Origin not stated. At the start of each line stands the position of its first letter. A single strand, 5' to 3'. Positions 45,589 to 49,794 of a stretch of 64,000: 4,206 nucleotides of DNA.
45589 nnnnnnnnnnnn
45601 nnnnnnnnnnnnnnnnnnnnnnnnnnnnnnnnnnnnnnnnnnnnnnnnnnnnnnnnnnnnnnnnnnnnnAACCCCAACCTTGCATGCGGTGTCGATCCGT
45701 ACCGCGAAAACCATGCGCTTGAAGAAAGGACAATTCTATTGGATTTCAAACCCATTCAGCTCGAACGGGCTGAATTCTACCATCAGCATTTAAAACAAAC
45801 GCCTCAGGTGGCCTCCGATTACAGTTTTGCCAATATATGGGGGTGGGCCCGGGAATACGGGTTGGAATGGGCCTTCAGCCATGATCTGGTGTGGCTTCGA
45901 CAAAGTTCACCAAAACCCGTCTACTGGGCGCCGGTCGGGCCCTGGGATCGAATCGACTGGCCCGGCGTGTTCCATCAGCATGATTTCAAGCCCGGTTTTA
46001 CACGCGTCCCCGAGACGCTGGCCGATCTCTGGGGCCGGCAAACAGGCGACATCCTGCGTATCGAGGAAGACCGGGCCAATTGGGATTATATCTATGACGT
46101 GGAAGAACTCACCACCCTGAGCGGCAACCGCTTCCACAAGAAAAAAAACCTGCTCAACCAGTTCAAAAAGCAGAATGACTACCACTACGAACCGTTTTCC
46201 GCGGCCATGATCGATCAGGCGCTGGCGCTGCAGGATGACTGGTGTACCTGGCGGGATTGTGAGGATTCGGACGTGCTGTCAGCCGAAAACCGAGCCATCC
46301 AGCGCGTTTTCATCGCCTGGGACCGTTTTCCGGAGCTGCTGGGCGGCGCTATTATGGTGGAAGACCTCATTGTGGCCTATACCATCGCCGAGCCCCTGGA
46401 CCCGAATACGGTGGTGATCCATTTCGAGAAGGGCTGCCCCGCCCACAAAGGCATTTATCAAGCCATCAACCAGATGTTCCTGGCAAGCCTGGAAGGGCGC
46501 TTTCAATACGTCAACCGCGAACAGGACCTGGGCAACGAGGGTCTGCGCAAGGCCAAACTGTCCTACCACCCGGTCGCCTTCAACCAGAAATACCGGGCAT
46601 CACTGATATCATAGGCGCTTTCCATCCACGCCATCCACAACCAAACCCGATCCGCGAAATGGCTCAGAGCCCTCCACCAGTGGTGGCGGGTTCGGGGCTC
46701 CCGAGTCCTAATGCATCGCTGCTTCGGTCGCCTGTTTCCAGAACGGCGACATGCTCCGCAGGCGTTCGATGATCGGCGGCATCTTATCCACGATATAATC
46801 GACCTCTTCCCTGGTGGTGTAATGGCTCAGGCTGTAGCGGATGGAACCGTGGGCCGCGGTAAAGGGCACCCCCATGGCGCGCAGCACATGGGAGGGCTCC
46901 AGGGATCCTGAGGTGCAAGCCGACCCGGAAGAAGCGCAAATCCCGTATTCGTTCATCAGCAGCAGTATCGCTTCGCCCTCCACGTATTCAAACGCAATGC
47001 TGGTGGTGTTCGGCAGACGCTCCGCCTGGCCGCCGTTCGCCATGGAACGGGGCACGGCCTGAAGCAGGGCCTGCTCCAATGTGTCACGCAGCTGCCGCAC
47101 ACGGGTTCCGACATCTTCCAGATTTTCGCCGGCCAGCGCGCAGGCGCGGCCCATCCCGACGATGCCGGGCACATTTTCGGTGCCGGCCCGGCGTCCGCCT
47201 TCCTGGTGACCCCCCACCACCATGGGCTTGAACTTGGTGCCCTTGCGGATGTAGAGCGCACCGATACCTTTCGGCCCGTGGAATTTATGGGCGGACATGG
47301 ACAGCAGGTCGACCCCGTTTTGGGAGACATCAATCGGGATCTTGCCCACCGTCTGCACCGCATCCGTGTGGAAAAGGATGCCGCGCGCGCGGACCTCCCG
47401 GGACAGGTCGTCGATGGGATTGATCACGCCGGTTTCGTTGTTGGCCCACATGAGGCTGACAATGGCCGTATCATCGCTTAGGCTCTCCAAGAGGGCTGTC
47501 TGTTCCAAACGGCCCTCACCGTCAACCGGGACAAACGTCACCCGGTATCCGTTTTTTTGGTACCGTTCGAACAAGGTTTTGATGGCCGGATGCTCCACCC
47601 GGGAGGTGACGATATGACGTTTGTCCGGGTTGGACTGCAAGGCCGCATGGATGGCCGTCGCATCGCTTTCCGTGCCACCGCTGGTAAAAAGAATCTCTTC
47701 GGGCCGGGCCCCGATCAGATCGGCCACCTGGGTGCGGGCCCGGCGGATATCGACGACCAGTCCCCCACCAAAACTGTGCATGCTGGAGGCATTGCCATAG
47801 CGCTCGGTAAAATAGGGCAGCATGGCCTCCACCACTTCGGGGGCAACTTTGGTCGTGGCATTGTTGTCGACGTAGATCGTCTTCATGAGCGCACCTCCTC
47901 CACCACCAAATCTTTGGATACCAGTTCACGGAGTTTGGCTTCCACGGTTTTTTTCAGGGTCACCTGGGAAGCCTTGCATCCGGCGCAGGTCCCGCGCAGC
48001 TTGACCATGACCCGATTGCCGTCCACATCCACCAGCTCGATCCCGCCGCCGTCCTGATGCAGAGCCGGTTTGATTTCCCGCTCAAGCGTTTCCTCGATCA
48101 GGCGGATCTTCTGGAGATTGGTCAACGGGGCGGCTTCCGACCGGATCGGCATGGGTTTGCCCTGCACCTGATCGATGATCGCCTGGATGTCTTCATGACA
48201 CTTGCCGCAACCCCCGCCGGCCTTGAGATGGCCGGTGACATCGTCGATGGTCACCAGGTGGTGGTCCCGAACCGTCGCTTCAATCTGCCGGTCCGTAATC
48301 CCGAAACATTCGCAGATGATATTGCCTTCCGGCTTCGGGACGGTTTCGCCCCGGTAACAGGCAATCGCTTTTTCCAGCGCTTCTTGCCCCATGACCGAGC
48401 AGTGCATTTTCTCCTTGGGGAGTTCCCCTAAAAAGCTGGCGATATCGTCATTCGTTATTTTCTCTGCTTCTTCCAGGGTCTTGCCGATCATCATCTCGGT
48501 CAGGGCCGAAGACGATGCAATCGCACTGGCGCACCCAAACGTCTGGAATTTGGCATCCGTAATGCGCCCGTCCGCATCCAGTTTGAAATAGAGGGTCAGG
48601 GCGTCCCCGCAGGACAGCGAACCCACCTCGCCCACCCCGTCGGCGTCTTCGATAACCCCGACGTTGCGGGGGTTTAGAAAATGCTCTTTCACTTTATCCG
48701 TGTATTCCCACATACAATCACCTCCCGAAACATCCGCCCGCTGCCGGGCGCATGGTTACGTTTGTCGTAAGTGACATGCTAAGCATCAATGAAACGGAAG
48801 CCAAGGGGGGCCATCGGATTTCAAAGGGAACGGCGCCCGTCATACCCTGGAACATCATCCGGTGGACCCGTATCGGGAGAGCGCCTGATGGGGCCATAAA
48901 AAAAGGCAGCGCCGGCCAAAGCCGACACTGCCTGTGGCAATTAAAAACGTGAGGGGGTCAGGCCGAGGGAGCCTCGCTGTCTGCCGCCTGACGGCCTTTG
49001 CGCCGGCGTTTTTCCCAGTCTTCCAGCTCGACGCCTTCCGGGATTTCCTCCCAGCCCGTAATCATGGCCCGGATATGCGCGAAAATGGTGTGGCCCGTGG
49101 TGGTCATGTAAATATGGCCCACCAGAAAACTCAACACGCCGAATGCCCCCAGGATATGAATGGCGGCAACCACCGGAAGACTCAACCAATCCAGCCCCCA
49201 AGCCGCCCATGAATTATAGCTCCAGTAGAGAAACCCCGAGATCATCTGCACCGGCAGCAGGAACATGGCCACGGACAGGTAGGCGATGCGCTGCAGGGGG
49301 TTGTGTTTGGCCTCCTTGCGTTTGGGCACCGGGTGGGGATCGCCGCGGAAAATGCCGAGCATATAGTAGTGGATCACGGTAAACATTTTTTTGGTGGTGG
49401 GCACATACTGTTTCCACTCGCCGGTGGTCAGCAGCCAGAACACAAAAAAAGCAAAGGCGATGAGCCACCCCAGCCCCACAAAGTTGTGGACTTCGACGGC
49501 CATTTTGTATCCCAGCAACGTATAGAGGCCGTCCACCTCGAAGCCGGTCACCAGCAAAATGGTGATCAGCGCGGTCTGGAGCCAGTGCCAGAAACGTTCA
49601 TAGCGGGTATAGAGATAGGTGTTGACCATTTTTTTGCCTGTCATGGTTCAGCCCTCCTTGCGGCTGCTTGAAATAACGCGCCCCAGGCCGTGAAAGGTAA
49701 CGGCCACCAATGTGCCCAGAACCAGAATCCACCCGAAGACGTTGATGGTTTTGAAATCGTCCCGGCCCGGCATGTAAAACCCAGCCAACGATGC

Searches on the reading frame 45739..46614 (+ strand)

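Call 25: search_protein_families(library=pfam, proteins=[window:45739-46614:+], max_evalue=0.0001)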
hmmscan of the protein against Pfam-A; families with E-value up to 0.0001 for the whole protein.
window:45739-46614:+ (291 aa): 1 family
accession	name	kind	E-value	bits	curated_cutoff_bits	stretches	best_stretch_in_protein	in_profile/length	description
PF09924.15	LPG_synthase_C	-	5.4e-47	160.7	27.5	1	21-287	4-297/298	Phosphatidylglycerol lysyltransferase, C-terminal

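Call 65: search_protein_families(library=pfam, proteins=[window:45739-46614:+], max_evalue=0.01)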
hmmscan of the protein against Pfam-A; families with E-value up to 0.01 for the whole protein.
window:45739-46614:+ (291 aa): 1 family
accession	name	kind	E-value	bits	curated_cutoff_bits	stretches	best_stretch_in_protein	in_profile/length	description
PF09924.15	LPG_synthase_C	-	5.4e-47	160.7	27.5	1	21-287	4-297/298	Phosphatidylglycerol lysyltransferase, C-terminal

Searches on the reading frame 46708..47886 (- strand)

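Call 25: search_protein_families(library=pfam, proteins=[window:46708-47886:-], max_evalue=0.0001)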
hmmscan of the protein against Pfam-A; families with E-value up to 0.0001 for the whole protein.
window:46708-47886:- (392 aa): 1 family
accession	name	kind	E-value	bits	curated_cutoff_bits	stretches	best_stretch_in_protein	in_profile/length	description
PF00266.25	Aminotran_5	-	1.2e-89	301.4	21.5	1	4-364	1-370/371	Aminotransferase class-V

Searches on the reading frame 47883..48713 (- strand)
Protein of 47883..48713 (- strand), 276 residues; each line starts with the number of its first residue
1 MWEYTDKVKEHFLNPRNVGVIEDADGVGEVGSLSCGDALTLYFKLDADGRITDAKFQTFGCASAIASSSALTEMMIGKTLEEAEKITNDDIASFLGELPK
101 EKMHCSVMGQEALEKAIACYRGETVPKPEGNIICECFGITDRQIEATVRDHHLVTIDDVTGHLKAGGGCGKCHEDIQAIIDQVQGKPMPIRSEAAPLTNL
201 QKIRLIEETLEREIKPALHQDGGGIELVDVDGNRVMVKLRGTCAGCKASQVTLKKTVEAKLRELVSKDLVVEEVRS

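Call 26: search_protein_families(library=pfam, proteins=[window:47883-48713:-], max_evalue=0.0001)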
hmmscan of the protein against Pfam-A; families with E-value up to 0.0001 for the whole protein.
window:47883-48713:- (276 aa): 3 families
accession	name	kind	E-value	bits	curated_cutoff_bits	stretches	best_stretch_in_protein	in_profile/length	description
PF01592.21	NifU_N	-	4.8e-51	172.6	22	1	3-124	1-124/127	NifU-like N terminal domain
PF01106.22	NifU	-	3.6e-23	81.9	27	1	206-271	1-66/67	NifU-like domain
PF04324.20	Fer2_BFD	-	4.7e-18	65.7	26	1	132-181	1-49/50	BFD-like [2Fe-2S] binding domain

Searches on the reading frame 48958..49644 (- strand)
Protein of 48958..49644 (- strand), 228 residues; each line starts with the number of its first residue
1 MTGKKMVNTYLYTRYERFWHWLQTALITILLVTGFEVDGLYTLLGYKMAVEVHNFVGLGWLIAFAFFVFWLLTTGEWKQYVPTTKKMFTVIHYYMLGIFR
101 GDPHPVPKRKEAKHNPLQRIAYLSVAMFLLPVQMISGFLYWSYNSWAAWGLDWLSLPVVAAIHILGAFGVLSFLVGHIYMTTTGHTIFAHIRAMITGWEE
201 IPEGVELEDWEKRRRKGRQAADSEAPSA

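Call 26: search_protein_families(library=pfam, proteins=[window:48958-49644:-], max_evalue=0.0001)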
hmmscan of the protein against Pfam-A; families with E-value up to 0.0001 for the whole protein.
window:48958-49644:- (228 aa): 1 family
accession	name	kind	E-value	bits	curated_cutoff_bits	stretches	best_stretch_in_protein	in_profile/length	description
PF01292.26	Ni_hydr_CYTB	-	2.7e-27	96.1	30.1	1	12-197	2-179/179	Prokaryotic cytochrome b561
